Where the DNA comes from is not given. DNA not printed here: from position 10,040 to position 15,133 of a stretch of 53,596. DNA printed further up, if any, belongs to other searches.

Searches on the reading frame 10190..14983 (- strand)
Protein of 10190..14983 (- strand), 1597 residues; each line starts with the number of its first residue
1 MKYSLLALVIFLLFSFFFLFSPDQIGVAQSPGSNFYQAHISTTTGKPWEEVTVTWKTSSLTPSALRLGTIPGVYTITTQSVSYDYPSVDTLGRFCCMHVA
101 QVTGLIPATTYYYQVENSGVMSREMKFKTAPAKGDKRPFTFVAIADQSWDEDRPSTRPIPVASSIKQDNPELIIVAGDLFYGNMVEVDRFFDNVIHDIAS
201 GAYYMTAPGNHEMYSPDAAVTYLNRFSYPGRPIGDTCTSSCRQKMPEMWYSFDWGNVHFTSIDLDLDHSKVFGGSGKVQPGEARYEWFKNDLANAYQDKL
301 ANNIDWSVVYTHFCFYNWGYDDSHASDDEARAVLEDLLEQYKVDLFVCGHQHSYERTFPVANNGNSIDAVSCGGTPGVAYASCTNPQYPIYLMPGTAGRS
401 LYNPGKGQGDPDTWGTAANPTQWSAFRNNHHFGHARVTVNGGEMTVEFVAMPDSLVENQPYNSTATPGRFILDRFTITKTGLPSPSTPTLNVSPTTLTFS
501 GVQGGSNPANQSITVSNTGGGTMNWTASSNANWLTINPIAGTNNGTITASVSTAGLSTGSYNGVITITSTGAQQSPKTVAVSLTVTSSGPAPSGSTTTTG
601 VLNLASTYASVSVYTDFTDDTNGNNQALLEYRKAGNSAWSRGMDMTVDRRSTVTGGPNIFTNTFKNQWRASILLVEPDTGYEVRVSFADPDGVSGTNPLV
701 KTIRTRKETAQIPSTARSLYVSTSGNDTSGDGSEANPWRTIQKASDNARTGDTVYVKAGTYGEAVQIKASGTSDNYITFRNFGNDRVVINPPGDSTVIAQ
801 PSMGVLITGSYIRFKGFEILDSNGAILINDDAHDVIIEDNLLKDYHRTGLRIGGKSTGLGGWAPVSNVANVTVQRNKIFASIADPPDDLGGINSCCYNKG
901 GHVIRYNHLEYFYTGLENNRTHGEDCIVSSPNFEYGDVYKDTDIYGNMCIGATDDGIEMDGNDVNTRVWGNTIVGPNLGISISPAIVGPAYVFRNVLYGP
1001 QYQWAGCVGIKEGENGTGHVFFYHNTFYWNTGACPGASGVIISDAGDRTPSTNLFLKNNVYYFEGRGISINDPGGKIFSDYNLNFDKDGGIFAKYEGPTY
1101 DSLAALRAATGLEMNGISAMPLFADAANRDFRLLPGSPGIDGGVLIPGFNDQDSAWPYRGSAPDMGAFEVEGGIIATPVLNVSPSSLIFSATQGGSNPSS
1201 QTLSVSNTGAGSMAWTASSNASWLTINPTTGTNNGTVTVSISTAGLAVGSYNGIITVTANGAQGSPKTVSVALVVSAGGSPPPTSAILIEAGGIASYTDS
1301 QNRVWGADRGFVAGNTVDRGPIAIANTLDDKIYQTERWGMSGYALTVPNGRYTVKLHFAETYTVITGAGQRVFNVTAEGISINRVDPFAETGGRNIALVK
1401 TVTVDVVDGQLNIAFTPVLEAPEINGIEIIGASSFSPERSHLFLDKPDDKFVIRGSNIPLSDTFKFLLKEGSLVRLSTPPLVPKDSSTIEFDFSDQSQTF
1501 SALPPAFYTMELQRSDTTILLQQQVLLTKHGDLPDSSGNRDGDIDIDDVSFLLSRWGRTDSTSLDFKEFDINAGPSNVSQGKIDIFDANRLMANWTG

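Call 72: search_protein_families(library=pfam, proteins=[window:10190-14983:-], max_evalue=0.001)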
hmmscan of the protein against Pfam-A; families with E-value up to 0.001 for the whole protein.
window:10190-14983:- (1597 aa): 8 families
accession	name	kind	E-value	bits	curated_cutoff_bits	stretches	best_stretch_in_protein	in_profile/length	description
PF11721.14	Malectin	-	8.8e-21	75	23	1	1287-1416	3-140/163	Malectin domain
PF19190.6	BACON_2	-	2.9e-19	69.2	25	2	490-574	2-88/94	Viral BACON domain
PF00149.33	Metallophos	-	6.9e-14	53.1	21.5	1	165-354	25-191/191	Calcineurin-like phosphoesterase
PF16656.11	Pur_ac_phosph_N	-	1.1e-10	42.4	30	1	40-129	4-93/93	Purple acid Phosphatase, N-terminal domain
PF22076.2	Cep192_D6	-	1.4e-09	38.5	35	1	1181-1263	5-93/101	Cep192 domain 6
PF14008.11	Metallophos_C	-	5.1e-08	33.9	23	1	389-452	2-56/63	Iron/zinc purple acid phosphatase-like protein C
PF13004.13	BACON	-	1.7e-06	28.3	25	1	1214-1271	2-58/61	Putative binding domain, N-terminal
PF12819.13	Malectin_like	-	6e-05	22.9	24.5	1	1344-1429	239-328/331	Malectin-like domain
